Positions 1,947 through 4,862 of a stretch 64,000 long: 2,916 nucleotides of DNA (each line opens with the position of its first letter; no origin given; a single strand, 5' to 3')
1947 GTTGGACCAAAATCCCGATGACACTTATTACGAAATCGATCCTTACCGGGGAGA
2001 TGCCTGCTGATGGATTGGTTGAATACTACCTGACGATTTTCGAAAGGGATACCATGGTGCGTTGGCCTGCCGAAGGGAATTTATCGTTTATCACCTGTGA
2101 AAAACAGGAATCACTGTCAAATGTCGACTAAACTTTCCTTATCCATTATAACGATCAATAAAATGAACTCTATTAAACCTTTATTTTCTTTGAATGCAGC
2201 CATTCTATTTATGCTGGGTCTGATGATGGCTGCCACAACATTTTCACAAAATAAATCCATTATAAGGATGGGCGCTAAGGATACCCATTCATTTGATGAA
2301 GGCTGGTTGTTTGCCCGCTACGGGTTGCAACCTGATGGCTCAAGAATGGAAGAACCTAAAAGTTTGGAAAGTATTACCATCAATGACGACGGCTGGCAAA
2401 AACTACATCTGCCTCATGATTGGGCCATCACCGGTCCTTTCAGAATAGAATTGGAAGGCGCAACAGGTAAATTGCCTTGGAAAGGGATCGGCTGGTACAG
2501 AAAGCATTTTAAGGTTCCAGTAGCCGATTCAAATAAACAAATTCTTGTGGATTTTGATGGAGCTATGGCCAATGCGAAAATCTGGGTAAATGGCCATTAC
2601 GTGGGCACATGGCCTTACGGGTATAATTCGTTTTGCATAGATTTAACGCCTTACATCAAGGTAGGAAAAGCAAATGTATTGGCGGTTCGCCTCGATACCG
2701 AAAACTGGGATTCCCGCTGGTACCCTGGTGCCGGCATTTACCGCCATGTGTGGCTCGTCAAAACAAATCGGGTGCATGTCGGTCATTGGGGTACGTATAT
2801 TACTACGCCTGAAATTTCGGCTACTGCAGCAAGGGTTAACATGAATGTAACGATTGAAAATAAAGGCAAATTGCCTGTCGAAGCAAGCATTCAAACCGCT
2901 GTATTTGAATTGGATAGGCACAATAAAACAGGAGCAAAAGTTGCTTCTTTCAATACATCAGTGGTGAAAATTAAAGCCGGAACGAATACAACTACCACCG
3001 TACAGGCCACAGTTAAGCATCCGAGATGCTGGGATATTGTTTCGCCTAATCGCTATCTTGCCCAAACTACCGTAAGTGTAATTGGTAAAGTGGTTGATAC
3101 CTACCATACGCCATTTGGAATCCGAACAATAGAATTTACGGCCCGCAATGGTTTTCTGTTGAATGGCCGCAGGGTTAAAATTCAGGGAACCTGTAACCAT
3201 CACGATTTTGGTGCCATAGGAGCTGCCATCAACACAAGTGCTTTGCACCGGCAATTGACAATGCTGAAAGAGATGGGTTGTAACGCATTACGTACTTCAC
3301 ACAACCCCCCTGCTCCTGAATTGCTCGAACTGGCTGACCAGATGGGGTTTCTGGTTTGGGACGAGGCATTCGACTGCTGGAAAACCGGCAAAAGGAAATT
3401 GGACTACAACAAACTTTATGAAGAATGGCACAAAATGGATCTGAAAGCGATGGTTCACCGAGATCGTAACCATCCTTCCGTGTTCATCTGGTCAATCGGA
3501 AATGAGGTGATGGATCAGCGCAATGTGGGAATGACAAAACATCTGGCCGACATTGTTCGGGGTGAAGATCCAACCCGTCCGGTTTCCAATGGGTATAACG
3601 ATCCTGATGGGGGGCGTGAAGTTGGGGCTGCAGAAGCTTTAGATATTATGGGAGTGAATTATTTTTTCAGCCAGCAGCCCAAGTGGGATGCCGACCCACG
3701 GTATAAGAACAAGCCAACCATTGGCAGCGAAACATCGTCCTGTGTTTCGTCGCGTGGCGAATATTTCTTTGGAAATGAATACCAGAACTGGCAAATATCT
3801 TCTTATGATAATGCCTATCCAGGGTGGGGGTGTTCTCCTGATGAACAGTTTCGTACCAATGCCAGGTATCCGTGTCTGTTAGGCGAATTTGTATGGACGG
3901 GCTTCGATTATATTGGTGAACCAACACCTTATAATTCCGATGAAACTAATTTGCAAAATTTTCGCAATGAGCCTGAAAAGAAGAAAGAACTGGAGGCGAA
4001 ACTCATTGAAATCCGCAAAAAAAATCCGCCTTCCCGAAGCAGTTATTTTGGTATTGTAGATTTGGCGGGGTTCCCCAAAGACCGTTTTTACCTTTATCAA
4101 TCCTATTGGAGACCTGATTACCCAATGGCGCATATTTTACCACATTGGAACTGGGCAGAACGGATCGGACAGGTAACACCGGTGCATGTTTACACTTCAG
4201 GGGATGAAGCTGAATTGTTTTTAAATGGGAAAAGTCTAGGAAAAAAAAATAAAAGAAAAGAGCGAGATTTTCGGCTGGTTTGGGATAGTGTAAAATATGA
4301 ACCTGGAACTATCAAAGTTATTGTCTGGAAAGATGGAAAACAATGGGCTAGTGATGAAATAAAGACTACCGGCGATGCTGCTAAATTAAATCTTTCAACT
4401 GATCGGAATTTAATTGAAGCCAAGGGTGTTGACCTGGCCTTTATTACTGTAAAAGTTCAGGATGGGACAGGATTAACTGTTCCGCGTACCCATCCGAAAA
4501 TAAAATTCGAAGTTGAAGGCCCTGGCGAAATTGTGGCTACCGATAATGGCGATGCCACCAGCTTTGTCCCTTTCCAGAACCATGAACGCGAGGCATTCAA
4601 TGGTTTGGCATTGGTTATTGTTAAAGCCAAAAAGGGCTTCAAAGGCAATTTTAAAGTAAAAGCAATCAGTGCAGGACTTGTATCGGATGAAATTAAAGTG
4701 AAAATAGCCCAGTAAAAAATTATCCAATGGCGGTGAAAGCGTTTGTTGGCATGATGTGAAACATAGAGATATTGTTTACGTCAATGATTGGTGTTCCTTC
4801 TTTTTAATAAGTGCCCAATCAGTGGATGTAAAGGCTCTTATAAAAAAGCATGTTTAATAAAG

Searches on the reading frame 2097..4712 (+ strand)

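Call 20: search_protein_families(library=pfam, proteins=[window:2097-4712:+], max_evalue=0.00001)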
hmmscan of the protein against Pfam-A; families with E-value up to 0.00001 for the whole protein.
window:2097-4712:+ (872 aa): 6 families
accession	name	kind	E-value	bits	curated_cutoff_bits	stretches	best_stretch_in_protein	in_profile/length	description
PF18565.7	Glyco_hydro2_C5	-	3.8e-31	107.5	32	1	764-867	1-103/103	Glycoside hydrolase family 2 C-terminal domain 5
PF02836.23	Glyco_hydro_2_C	-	4.5e-29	102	21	1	352-525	7-179/302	Glycosyl hydrolases family 2, TIM barrel domain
PF16355.11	DUF4982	-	2.6e-24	85.4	23.9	1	691-751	1-61/61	Domain of unknown function (DUF4982)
PF02837.24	Glyco_hydro_2_N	-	6.1e-20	72.3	28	1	101-223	32-168/169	Glycosyl hydrolases family 2, sugar binding domain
PF00703.27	Glyco_hydro_2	-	2.4e-13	51.2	23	1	234-343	6-109/109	Glycosyl hydrolases family 2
PF13364.12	BetaGal_ABD2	-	8.8e-07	30.1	23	0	129-201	34-108/112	Beta-galactosidase second all-beta domain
